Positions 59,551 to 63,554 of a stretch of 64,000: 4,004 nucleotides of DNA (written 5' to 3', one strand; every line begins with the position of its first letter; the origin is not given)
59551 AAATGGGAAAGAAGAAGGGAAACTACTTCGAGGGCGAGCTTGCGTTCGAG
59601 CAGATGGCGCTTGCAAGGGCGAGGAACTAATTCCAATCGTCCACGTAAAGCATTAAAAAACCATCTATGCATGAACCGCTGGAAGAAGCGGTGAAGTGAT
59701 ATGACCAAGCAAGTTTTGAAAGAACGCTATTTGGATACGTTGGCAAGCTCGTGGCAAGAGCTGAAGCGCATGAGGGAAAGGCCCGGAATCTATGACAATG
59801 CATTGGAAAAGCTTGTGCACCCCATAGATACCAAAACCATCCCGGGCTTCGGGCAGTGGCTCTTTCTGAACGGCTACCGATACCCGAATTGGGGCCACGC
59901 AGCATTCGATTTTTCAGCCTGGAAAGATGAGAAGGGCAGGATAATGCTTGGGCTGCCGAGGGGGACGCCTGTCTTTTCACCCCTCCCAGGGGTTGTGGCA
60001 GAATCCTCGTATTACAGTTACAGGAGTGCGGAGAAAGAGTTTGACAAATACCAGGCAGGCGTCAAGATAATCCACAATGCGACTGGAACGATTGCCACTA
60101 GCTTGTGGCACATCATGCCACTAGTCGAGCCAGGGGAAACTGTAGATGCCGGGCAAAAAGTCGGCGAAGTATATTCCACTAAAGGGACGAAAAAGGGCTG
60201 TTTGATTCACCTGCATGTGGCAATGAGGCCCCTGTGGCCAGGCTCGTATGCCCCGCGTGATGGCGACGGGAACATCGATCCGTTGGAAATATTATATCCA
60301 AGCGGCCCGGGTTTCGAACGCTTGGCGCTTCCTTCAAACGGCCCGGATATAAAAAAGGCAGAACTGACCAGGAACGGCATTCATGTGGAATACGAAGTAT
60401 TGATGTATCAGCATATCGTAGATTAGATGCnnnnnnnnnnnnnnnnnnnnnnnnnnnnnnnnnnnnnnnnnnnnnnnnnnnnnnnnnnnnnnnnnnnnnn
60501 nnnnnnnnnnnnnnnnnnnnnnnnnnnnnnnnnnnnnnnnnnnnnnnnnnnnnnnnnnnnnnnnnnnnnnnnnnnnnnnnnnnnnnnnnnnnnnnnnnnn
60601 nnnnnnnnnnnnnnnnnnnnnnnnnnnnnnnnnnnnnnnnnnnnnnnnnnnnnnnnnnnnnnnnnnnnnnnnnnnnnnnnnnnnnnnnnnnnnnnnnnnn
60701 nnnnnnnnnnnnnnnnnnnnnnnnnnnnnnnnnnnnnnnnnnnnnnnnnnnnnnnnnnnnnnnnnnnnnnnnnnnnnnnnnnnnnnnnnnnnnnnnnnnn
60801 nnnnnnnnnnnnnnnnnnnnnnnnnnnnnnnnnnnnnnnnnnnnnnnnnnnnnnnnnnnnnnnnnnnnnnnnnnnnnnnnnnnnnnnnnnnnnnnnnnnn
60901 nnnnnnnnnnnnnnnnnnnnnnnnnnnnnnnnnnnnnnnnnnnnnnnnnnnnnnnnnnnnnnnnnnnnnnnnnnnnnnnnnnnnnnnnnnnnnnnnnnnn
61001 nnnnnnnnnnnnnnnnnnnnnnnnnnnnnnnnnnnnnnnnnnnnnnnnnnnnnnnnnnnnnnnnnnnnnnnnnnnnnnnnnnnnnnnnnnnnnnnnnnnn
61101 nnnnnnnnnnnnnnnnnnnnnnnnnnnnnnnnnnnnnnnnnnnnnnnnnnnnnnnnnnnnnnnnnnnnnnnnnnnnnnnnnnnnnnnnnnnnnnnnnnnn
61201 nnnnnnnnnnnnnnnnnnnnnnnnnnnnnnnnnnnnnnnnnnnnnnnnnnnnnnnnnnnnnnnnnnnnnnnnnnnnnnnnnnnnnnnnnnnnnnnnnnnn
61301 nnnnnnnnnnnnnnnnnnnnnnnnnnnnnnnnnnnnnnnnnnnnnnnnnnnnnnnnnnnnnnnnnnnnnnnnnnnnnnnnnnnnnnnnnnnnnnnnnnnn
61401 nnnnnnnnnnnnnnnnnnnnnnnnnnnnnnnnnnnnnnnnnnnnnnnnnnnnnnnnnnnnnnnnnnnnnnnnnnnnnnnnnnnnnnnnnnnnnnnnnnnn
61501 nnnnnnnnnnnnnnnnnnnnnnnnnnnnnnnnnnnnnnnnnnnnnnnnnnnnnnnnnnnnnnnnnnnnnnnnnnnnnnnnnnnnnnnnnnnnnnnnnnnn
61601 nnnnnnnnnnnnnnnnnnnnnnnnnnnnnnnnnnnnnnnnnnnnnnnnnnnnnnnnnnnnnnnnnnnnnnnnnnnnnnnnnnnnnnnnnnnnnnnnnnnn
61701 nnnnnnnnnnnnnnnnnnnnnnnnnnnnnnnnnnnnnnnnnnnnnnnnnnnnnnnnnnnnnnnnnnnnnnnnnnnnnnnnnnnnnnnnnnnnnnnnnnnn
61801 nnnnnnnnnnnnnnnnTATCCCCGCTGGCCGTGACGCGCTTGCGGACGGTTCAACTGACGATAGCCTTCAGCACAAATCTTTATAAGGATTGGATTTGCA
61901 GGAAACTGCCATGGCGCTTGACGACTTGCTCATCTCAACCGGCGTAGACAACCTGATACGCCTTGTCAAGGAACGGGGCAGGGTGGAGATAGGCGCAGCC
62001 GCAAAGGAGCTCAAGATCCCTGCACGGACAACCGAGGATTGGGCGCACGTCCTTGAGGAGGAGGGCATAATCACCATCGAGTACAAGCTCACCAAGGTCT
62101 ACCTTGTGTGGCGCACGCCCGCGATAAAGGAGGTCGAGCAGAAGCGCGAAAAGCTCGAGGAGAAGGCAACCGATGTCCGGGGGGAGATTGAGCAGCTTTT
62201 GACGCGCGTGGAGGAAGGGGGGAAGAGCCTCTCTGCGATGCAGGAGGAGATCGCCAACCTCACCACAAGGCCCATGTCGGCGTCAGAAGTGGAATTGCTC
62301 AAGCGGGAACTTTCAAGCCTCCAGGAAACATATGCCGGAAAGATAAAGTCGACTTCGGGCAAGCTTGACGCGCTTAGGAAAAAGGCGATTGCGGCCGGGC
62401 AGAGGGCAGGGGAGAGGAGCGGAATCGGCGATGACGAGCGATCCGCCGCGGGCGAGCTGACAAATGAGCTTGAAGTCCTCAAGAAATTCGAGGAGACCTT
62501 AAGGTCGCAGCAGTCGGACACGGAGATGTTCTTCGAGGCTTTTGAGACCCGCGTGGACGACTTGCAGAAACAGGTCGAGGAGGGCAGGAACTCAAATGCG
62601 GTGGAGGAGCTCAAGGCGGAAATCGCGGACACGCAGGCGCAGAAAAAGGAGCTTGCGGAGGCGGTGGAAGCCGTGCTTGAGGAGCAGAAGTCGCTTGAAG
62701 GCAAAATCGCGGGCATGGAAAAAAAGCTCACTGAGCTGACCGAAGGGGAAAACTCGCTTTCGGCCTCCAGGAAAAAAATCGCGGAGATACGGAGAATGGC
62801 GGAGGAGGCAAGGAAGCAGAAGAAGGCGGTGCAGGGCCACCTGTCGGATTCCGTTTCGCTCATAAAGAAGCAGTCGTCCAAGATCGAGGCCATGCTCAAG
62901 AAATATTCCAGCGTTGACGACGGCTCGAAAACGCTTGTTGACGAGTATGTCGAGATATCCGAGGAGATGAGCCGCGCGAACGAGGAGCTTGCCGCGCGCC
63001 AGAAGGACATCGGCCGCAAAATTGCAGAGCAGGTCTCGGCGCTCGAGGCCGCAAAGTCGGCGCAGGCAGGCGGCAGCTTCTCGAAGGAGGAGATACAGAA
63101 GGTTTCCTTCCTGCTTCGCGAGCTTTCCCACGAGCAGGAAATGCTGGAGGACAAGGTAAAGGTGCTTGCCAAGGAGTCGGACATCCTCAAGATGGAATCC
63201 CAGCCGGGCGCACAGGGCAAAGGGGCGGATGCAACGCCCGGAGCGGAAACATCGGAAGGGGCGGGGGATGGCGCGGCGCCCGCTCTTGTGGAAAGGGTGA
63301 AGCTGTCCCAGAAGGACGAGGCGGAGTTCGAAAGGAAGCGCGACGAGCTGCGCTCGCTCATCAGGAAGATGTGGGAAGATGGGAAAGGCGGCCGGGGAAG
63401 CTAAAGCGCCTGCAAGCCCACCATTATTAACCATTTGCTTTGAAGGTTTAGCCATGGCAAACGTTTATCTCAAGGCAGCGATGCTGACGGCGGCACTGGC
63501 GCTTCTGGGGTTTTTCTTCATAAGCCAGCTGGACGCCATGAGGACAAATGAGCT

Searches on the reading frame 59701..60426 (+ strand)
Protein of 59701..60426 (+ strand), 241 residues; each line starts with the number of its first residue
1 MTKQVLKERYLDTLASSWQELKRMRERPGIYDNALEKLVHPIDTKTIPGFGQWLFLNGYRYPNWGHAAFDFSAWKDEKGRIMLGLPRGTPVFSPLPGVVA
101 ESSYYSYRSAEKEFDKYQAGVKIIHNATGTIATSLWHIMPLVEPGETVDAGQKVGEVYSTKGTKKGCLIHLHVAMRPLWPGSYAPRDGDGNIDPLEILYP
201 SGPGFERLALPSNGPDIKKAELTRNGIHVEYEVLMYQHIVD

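Call 90: find_encoding_contigs(protein=window:59701-60426:+, flank=10000, max_places=3)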
Protein window:59701-60426:+ (241 aa): 2 contigs read that carry it; 2 places shown.
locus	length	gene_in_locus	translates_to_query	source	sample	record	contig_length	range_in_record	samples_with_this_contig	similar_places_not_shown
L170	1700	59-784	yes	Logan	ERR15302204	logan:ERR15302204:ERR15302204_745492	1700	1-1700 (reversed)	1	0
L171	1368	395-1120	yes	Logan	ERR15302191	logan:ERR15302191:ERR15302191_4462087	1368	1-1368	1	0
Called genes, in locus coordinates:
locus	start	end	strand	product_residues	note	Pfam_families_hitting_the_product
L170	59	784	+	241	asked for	PF01551:Peptidase_M23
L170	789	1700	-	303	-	?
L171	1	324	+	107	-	?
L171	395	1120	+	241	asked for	PF01551:Peptidase_M23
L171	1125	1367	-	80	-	?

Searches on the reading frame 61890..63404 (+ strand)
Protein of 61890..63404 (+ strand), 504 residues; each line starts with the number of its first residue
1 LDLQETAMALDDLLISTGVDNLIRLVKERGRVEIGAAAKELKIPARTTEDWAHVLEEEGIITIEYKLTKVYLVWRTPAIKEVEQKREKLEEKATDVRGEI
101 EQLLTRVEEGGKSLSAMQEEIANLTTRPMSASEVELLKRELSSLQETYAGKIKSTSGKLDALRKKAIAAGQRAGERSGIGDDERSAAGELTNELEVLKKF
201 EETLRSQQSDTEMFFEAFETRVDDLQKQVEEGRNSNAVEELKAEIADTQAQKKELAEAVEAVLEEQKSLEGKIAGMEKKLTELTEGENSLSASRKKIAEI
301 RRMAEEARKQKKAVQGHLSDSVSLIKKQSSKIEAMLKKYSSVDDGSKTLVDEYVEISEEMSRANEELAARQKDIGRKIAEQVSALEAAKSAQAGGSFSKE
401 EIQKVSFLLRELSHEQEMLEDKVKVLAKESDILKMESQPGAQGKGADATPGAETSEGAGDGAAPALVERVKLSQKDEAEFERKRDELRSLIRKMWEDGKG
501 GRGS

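Call 72: search_protein_families(library=pfam, proteins=[window:61890-63404:+])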
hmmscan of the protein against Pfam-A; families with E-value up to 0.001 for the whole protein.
window:61890-63404:+ (504 aa): 1 family
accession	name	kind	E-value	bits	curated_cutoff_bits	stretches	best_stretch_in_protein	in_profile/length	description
PF04949.18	Transcrip_act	-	2.8e-05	24.5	27.5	1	78-143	27-97/154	Transcriptional activator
